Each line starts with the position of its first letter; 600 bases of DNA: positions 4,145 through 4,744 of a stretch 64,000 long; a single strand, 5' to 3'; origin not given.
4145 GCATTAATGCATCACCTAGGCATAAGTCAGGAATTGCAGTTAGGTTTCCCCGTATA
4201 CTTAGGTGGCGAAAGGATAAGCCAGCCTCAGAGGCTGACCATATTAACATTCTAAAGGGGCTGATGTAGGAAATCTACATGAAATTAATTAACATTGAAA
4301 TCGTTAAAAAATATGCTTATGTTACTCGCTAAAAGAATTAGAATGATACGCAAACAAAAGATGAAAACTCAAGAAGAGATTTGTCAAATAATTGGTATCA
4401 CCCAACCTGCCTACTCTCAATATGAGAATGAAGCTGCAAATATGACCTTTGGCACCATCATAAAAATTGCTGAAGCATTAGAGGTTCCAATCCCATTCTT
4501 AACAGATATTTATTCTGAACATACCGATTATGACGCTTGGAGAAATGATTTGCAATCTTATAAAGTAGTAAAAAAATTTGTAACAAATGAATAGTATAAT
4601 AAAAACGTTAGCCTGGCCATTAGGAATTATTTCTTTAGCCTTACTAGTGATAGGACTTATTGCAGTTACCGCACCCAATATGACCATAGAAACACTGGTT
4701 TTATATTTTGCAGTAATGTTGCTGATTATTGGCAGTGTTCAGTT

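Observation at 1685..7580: Remodelled ligase-associated DNA damage response (LADDR) operon with an embedded XRE-HTH regulator and DUF308 membrane protein, and no PdeM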

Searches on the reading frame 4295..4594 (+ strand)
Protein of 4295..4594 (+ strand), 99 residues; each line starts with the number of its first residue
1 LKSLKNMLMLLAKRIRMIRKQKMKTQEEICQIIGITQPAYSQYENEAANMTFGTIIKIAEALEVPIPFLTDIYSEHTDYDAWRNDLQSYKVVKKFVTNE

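Call 3: search_protein_families(library=pfam, proteins=[window:4295-4594:+], max_evalue=0.01)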
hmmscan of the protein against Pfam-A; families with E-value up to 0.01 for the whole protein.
window:4295-4594:+ (99 aa): 4 families
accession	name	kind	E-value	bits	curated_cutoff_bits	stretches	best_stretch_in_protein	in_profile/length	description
PF01381.28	HTH_3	-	8.4e-14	51.8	23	1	15-69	1-55/55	Helix-turn-helix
PF12844.13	HTH_19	-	1.7e-08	34.7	30.2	1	13-65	2-54/64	Helix-turn-helix domain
PF13560.12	HTH_31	-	5.6e-06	27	27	1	11-65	2-57/64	Helix-turn-helix domain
PF13443.12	HTH_26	-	9.2e-06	26.3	22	1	16-65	3-53/63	Cro/C1-type HTH DNA-binding domain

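Call 4: search_protein_families(library=ncbifam, proteins=[window:4295-4594:+], max_evalue=0.01)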
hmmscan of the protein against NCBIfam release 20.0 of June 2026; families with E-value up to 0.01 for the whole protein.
window:4295-4594:+ (99 aa): 12 families
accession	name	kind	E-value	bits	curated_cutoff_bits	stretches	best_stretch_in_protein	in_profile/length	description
NF041951.1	phage_RstR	subfamily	1.1e-11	44.9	80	1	9-82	1-74/108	RstR family transcriptional repressor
NF007271.0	PRK09726.1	equivalog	5.7e-11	42.3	79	1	10-67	12-69/88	type II toxin-antitoxin system antitoxin HipB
NF047948.1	male_kill_WMK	equivalog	2.6e-06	27.1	300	1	12-76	164-226/300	WO male-killing family protein Wmk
NF041575.1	antitoxPezA_Strep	equivalog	3.4e-06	27.1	290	1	11-64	2-55/158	type II toxin-antitoxin system antitoxin PezA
TIGR03830.1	CxxCG_CxxCG_HTH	subfamily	2.2e-05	24.2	61.8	1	10-49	65-104/127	type II TA system antitoxin MqsA family protein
NF006015.0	PRK08154.1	subfamily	6.4e-05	22.2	204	1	5-83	25-104/314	anaerobic benzoate catabolism transcriptional regulator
NF003162.0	PRK04140.1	equivalog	7.3e-05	21.9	263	1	13-77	129-193/317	transcriptional regulator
NF010465.0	PRK13890.1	equivalog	0.00014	21.9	96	1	12-80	8-71/121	conjugal transfer protein TrbA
TIGR03070.1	couple_hipB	subfamily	0.0002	21.3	71.65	1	11-62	3-54/58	type II toxin-antitoxin system Y4mF family antitoxin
NF007257.0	PRK09706.1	subfamily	0.0007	19.4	101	1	10-63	5-58/135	transcriptional repressor DicA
NF052239.1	antitox_spr1629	equivalog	0.0015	17.7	335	1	9-71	1-63/377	spr1629 family repressor/antitoxin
NF007408.0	PRK09943.1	equivalog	0.0038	16.8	211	1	11-79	8-73/185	HTH-type transcriptional regulator PuuR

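Call 17: find_homologous_proteins(query=window:4295-4594:+, max_evalue=0.001)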
Query window:4295-4594:+ (99 aa): 7 proteins with E <= 0.001 among 8 candidates.
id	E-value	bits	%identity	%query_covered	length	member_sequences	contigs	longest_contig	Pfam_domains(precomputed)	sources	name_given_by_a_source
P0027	6.1e-53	194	100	92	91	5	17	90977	PF12844.14,PF01381.29,PF13560.13,PF13443.13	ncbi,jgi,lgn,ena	jgi:transcriptional regulator with XRE-family HTH domain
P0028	6.1e-44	165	87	92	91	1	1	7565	PF12844.14,PF01381.29,PF13443.13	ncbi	-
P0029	5.1e-41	156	87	86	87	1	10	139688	PF12844.14,PF01381.29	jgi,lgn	jgi:transcriptional regulator with XRE-family HTH domain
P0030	7.1e-32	127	78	79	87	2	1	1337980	PF12844.14,PF01381.29,PF13560.13,PF13443.13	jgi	jgi:transcriptional regulator with XRE-family HTH domain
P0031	5.8e-22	95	61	83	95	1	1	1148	PF12844.14,PF01381.29,PF13560.13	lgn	-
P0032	4.9e-20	89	65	75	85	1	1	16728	PF12844.14,PF01381.29,PF13560.13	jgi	jgi:transcriptional regulator with XRE-family HTH domain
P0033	6.5e-17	79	56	79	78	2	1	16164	PF12844.14,PF01381.29,PF13560.13,PF13443.13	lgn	-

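Call 42: search_protein_families(library=padloc, proteins=[window:4319-4594:+], max_evalue=0.01)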
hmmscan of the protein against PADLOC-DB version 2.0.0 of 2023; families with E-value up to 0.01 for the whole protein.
window:4319-4594:+ (91 aa): 20 families
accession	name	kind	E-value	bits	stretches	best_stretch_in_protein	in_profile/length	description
PDLC02926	HTH_VI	-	1.8e-10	38.9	1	3-70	2-69/92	-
PDLC03954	RmrA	-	3.6e-08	30.7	1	4-66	12-74/380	-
PDLC03949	RmrA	-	4.5e-08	30.4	1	1-67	1-67/363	-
PDLC03944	RmrA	-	1e-07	29.4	1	4-64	8-68/384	-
PDLC03947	RmrA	-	1.1e-07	29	1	2-69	11-78/383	-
PDLC03952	RmrA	-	1.6e-07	28.5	1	2-65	22-85/395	-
PDLC03946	RmrA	-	3.1e-07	27.5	1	4-72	4-72/357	-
PDLC03955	RmrA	-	5.4e-07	27.2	1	6-62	24-80/371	-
PDLC03953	RmrA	-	4.1e-06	24.3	1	4-69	7-71/373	-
PDLC03665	Control_protein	-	3.5e-05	22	1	2-58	8-65/77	control protein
PDLC03671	Control_protein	-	0.00011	20.3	1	2-61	14-73/84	control protein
PDLC04142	capH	-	0.00014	20.9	1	1-63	5-67/103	capH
PDLC03945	RmrA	-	0.00044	17.5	1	1-64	1-64/394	-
PDLC04762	PDC-M64C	-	0.00064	17.8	1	4-58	29-83/97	-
PDLC04760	PDC-M64C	-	0.00067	18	1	2-58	26-82/93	-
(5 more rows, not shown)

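Call 43: search_protein_families(library=phrogs, proteins=[window:4319-4594:+], max_evalue=0.01)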
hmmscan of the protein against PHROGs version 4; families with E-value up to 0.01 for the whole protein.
window:4319-4594:+ (91 aa): 15 families
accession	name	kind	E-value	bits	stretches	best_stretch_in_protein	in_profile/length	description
phrog_8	-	transcription regulation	4.9e-12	46.9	1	1-62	75-136/346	transcriptional regulator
phrog_4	-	transcription regulation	4.7e-10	40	1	3-63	137-193/400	transcriptional repressor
phrog_3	-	transcription regulation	1.4e-09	39.3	1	1-67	87-148/430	transcriptional repressor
phrog_1373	-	transcription regulation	4.7e-09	37.4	1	9-66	71-127/166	transcriptional regulator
phrog_2439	-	transcription regulation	1e-08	35.5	1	5-74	10-80/367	transcriptional regulator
phrog_2967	-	transcription regulation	2.4e-08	34.8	1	3-68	11-76/225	transcriptional regulator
phrog_7241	-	transcription regulation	3.8e-08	34.4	1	7-59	66-118/122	transcriptional regulator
phrog_2328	-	transcription regulation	6.5e-07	30.2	1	3-62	16-75/128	transcriptional repressor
phrog_147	-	transcription regulation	1.5e-05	26.3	1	3-51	5-54/100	transcriptional regulator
phrog_1994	-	DNA, RNA and nucleotide metabolism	0.0003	21.8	1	5-69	2-66/170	DNA binding protein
phrog_2339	-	DNA, RNA and nucleotide metabolism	0.00037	21.5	1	3-56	26-80/98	HTH DNA binding protein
phrog_5823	-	transcription regulation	0.00056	20.2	1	3-69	7-74/404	transcriptional regulator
phrog_638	-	transcription regulation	0.006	17.4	1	10-57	12-59/145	transcriptional regulator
phrog_7950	-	transcription regulation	0.0064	17.5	1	5-48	10-53/68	transcriptional repressor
phrog_11187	-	transcription regulation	0.0081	16.9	0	3-53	8-58/63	transcriptional regulator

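Call 45: find_encoding_contigs(protein=P0033, flank=8000, max_places=2)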
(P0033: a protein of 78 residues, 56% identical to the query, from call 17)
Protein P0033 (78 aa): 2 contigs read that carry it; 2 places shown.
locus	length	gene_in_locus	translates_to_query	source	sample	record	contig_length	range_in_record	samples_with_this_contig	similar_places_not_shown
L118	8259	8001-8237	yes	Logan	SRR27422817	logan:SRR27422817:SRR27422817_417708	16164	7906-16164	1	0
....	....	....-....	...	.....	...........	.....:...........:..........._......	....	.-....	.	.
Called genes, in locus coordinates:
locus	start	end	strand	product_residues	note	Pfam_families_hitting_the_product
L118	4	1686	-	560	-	PF00324:AA_permease, PF13520:AA_permease_2, PF03845:Spore_permease (weak), PF13906:AA_permease_C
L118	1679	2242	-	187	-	PF13580:SIS_2, PF01380:SIS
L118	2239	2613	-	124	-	PF01850:PIN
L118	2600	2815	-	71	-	-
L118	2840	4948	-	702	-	PF11412:DsbD_N, PF02683:DsbD_TM, PF03190:Thioredox_DsbH (weak), PF13098:Thioredoxin_2, PF13899:Thioredoxin_7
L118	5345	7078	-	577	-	-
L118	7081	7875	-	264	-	-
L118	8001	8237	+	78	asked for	PF13560:HTH_31 (weak), PF12844:HTH_19 (weak), PF01381:HTH_3, PF13443:HTH_26 (weak)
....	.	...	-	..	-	?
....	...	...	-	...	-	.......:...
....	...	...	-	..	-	-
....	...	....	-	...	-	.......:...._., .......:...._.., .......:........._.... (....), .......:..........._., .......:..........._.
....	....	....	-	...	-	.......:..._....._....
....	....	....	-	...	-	-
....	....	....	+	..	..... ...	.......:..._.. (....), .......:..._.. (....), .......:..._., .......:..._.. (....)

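Call 52: find_homologous_proteins(query=A3, max_evalue=0.00001)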
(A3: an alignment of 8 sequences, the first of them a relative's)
Query A3 (8 sequences) (91 aa, profile of the alignment): 90 proteins with E <= 0.00001 among 571 candidates.
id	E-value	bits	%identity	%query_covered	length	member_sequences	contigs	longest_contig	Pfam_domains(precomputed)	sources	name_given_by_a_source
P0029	8.9e-46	171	85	96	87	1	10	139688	PF12844.14,PF01381.29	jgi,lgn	jgi:transcriptional regulator with XRE-family HTH domain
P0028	1.1e-45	171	87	100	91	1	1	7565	PF12844.14,PF01381.29,PF13443.13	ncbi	-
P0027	2.9e-44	167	100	100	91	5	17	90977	PF12844.14,PF01381.29,PF13560.13,PF13443.13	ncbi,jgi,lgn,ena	jgi:transcriptional regulator with XRE-family HTH domain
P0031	4.0e-42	160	62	87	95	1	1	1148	PF12844.14,PF01381.29,PF13560.13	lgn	-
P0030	7.6e-42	159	78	86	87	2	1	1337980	PF12844.14,PF01381.29,PF13560.13,PF13443.13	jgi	jgi:transcriptional regulator with XRE-family HTH domain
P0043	1.8e-40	154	66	81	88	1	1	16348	PF12844.14,PF01381.29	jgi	jgi:transcriptional regulator with XRE-family HTH domain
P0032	2.0e-40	154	60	97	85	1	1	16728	PF12844.14,PF01381.29,PF13560.13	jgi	jgi:transcriptional regulator with XRE-family HTH domain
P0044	3.4e-38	147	59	87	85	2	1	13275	PF13744.13,PF12844.14,PF01381.29,PF13560.13,PF13443.13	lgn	-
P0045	4.7e-38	147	61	81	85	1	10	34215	PF12844.14,PF01381.29,PF13560.13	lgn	-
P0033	2.3e-36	141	56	86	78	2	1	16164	PF12844.14,PF01381.29,PF13560.13,PF13443.13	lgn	-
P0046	1.4e-32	129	50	88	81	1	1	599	PF12844.14,PF01381.29,PF13560.13,PF13443.13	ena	-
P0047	3.2e-32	128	60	82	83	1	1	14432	PF12844.14,PF01381.29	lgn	-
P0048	3.7e-32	128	61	84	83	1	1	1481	PF12844.14,PF13384.13,PF01381.29,PF13560.13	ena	-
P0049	4.4e-32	128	58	89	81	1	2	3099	PF12844.14,PF01381.29,PF13560.13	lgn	-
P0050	4.5e-32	128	57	81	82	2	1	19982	PF12844.14,PF01381.29,PF13443.13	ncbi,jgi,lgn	jgi:transcriptional regulator with XRE-family HTH domain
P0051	6.7e-32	127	55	81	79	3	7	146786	PF12844.14,PF01381.29,PF13560.13,PF13443.13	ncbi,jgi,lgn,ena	jgi:transcriptional regulator with XRE-family HTH domain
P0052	6.9e-32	127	53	89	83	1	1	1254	PF12844.14,PF01381.29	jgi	jgi:transcriptional regulator with XRE-family HTH domain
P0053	7.4e-32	127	55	82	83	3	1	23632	PF12844.14,PF01381.29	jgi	jgi:transcriptional regulator with XRE-family HTH domain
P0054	1.2e-31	126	56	82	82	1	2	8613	PF12844.14,PF01381.29,PF13560.13,PF13443.13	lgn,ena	-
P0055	4.8e-31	124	54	89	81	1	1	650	PF12844.14,PF01381.29,PF13560.13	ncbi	-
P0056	1.4e-30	123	52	82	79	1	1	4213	PF12844.14,PF01381.29,PF13560.13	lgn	-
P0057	1.5e-30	123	54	81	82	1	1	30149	PF12844.14,PF01381.29,PF13560.13,PF13443.13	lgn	-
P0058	1.5e-30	123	53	84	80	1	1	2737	PF12844.14,PF01381.29,PF13560.13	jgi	jgi:transcriptional regulator with XRE-family HTH domain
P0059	1.7e-30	122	53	88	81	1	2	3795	PF12844.14,PF01381.29,PF13560.13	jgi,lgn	jgi:transcriptional regulator with XRE-family HTH domain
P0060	2.1e-30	122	53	87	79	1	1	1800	PF12844.14,PF01381.29,PF13560.13,PF13443.13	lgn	-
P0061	2.4e-30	122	60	82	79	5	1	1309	PF12844.14,PF01381.29,PF13560.13,PF13443.13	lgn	-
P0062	4.8e-30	121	53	81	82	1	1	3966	PF12844.14,PF01381.29,PF13560.13,PF13443.13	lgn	-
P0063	5.0e-30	121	51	82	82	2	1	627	PF12844.14,PF01381.29,PF13560.13,PF13443.13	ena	-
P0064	6.2e-30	121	52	87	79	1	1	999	PF12844.14,PF01381.29,PF13560.13,PF13443.13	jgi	jgi:transcriptional regulator with XRE-family HTH domain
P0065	1.1e-29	120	49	88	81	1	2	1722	PF12844.14,PF01381.29,PF13560.13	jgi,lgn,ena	-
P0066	1.6e-29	119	52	82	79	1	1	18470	PF01381.29,PF13560.13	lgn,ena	-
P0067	3.9e-29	118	51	82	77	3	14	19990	PF12844.14,PF01381.29,PF13560.13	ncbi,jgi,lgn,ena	jgi:transcriptional regulator with XRE-family HTH domain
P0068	5.0e-29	118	48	87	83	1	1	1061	PF12844.14,PF01381.29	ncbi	-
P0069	6.0e-29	118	53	85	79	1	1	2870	PF12844.14,PF01381.29,PF13560.13,PF13443.13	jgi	-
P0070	7.3e-29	117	47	87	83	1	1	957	PF12844.14,PF01381.29,PF13443.13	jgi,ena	-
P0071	7.7e-29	117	52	82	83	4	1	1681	PF12844.14,PF01381.29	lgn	-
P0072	2.4e-28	116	47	87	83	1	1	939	PF12844.14,PF01381.29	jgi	jgi:transcriptional regulator with XRE-family HTH domain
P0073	3.0e-28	115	52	82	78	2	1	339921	PF12844.14,PF01381.29,PF13560.13,PF13443.13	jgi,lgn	jgi:transcriptional regulator with XRE-family HTH domain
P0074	3.1e-28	115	51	86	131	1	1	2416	PF12844.14,PF01381.29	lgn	-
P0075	3.6e-28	115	53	85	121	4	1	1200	PF01381.29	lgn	-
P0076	1.6e-27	113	49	82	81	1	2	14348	PF12844.14,PF01381.29,PF13560.13,PF13443.13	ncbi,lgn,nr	ncbi:MAG: helix-turn-helix domain-containing protein [Bacteroidia bacterium]|nr:helix-turn-helix dom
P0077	1.7e-27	113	50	84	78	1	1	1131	PF12844.14,PF01381.29,PF13560.13,PF13443.13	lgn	-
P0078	3.4e-27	112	48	82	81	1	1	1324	PF12844.14,PF01381.29,PF13560.13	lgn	-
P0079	4.5e-27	112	49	82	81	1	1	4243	PF12844.14,PF01381.29,PF13560.13,PF13443.13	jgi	jgi:transcriptional regulator with XRE-family HTH domain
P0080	7.1e-27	111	51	81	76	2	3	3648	PF12844.14,PF01381.29,PF13560.13,PF13443.13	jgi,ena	jgi:transcriptional regulator with XRE-family HTH domain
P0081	1.1e-26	110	49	82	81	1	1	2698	PF12844.14,PF01381.29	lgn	-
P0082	6.2e-26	108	46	86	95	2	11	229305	PF12844.14,PF01381.29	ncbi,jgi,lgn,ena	jgi:transcriptional regulator with XRE-family HTH domain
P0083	1.0e-25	107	51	82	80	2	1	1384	PF12844.14,PF01381.29,PF13560.13,PF13443.13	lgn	-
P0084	1.1e-25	107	47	81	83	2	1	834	PF01381.29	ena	-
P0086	2.5e-22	96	55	76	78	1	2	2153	PF12844.14,PF01381.29,PF13560.13,PF13443.13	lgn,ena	-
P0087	2.7e-21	93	48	80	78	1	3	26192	PF12844.14,PF01381.29,PF13560.13,PF13443.13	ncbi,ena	-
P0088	3.7e-20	89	50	70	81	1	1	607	PF12844.14,PF01381.29,PF13560.13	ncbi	-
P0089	1.3e-19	88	55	62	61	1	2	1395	PF12844.14,PF01381.29,PF13443.13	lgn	-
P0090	6.2e-12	63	45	77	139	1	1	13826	PF12844.14,PF01381.29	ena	-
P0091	1.5e-11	62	42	71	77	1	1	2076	PF12844.14,PF01381.29,PF13443.13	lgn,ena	-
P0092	8.9e-11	59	45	70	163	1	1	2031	PF13744.13,PF13412.13,PF12844.14,PF01381.29,PF13560.13,PF13443.13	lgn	-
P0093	4.7e-9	54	43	67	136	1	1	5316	PF12844.14,PF01381.29,PF13560.13,PF13443.13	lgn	-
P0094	4.8e-9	54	43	64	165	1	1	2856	PF12844.14,PF01381.29,PF13560.13,PF13443.13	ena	-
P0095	2.8e-8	51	36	62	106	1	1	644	PF12844.14,PF01381.29,PF13560.13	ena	-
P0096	2.9e-8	51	36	67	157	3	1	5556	PF12844.14,PF01381.29,PF13560.13,PF13443.13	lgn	-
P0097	4.2e-8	51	33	84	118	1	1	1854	PF12844.14,PF01381.29,PF13443.13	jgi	-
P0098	4.6e-8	51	34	67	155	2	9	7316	PF12844.14,PF01381.29,PF13560.13,PF13443.13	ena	-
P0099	4.8e-8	51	35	68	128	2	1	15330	PF12844.14,PF01381.29,PF13443.13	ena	-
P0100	7.6e-8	50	31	99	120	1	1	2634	PF12844.14,PF01381.29,PF13560.13,PF13443.13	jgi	jgi:XRE family transcriptional regulator, regulator of sulfur utilization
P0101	2.0e-7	49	37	80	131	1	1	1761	PF12844.14,PF01381.29,PF13560.13,PF13443.13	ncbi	-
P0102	2.1e-7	48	38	79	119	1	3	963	PF12844.14,PF01381.29,PF13560.13,PF13443.13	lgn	-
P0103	2.9e-7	48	43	38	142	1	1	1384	PF12844.14,PF01381.29,PF15731.12,PF13560.13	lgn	-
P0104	3.3e-7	48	33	79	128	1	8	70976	PF12844.14,PF01381.29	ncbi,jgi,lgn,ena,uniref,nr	ncbi:helix-turn-helix domain-containing protein [Flavobacterium croceum]|uniref:DNA-binding XRE fami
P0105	3.4e-7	48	32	65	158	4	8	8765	PF12844.14,PF01381.29,PF13560.13,PF13443.13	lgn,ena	-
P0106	6.3e-7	47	41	67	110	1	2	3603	PF12844.14,PF01381.29,PF13560.13,PF13443.13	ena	-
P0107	7.5e-7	47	39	62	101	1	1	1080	PF12844.14,PF01381.29,PF13560.13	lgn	-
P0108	8.9e-7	46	33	67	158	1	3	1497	PF12844.14,PF01381.29,PF13560.13,PF13443.13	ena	-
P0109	1.4e-6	46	41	67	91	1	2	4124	PF12844.14,PF01381.29,PF13560.13,PF13443.13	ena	-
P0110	1.6e-6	46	41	67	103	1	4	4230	PF12844.14,PF01381.29,PF13560.13,PF13443.13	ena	-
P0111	1.7e-6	46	40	79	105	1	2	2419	PF13744.13,PF12844.14,PF13413.13,PF01381.29,PF04545.23,PF24250.2,PF13560.13,PF13443.13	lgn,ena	-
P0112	1.8e-6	45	36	67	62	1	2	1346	PF12844.14,PF01381.29,PF13560.13,PF13443.13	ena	-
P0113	2.0e-6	45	41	67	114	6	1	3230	PF12844.14,PF01381.29,PF13560.13,PF13443.13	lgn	-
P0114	2.0e-6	45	41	67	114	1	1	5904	PF12844.14,PF01381.29,PF13560.13,PF13443.13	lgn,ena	-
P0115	5.3e-6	44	36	67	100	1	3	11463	PF12844.14,PF01381.29,PF13560.13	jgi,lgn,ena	-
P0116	6.2e-6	44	35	60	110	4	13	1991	PF13744.13,PF12844.14,PF01381.29,PF13560.13,PF13443.13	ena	-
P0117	6.9e-6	44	43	56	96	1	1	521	PF12844.14,PF13413.13,PF01381.29,PF04545.23,PF13560.13,PF13443.13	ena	-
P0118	7.6e-6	43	33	73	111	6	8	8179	PF13744.13,PF12844.14,PF01381.29,PF13560.13,PF13443.13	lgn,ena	-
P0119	7.8e-6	43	41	67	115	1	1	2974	PF12844.14,PF01381.29,PF13560.13,PF13443.13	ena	-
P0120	7.9e-6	43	41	67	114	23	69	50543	PF12844.14,PF01381.29,PF13560.13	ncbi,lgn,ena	-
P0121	8.6e-6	43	32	87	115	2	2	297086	PF12844.14,PF01381.29,PF13443.13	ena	-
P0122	9.4e-6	43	39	67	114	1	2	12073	PF12844.14,PF01381.29,PF13560.13,PF13443.13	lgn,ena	-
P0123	9.6e-6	43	39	67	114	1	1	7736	PF12844.14,PF01381.29,PF13560.13,PF13443.13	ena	-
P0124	9.7e-6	43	39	67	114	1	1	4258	PF12844.14,PF01381.29,PF13560.13,PF13443.13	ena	-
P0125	9.8e-6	43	39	67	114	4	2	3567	PF12844.14,PF01381.29,PF13560.13,PF13443.13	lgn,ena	-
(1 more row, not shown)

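Call 54: find_encoding_contigs(protein=P0051, flank=6000, max_places=4)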
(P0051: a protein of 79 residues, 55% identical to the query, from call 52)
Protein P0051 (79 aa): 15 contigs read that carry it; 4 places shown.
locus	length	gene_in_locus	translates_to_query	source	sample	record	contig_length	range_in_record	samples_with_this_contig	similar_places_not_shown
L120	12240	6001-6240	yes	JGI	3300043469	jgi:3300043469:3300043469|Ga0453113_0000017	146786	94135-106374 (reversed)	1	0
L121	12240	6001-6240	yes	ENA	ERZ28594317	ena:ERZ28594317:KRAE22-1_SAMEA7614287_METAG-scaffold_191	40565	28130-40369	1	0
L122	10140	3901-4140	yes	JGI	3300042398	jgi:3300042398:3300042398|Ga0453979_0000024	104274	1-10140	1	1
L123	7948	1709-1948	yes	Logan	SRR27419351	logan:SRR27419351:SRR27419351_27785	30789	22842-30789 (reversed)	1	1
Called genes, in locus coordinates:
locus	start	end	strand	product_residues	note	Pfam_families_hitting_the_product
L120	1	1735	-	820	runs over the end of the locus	PF18962:Por_Secre_tail (weak)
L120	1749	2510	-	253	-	-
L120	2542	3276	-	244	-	PF13884:Peptidase_S74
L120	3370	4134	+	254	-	-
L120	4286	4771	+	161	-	PF01883:FeS_assembly_P, PF23451:Zn_ribbon_PaaD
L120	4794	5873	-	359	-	-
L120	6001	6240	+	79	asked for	PF13560:HTH_31, PF12844:HTH_19, PF01381:HTH_3, PF13443:HTH_26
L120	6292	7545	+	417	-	PF05572:Peptidase_M43, PF18962:Por_Secre_tail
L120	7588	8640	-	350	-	PF01381:HTH_3, PF12844:HTH_19, PF13560:HTH_31, PF02661:Fic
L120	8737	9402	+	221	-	PF02589:LUD_dom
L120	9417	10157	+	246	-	PF00149:Metallophos, PF12850:Metallophos_2 (faint)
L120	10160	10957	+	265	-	-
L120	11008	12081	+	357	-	PF03462:PCRF, PF00472:RF-1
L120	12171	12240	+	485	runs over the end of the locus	PF00474:SSF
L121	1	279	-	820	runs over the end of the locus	PF18962:Por_Secre_tail (weak)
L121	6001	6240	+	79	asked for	PF13560:HTH_31, PF12844:HTH_19, PF01381:HTH_3, PF13443:HTH_26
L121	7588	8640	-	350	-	PF01381:HTH_3, PF12844:HTH_19, PF13560:HTH_31, PF02661:Fic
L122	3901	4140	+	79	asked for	PF13560:HTH_31, PF12844:HTH_19, PF01381:HTH_3, PF13443:HTH_26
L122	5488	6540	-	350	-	PF01381:HTH_3, PF12844:HTH_19, PF13560:HTH_31, PF02661:Fic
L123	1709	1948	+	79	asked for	PF13560:HTH_31, PF12844:HTH_19, PF01381:HTH_3, PF13443:HTH_26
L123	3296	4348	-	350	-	PF01381:HTH_3, PF12844:HTH_19, PF13560:HTH_31, PF02661:Fic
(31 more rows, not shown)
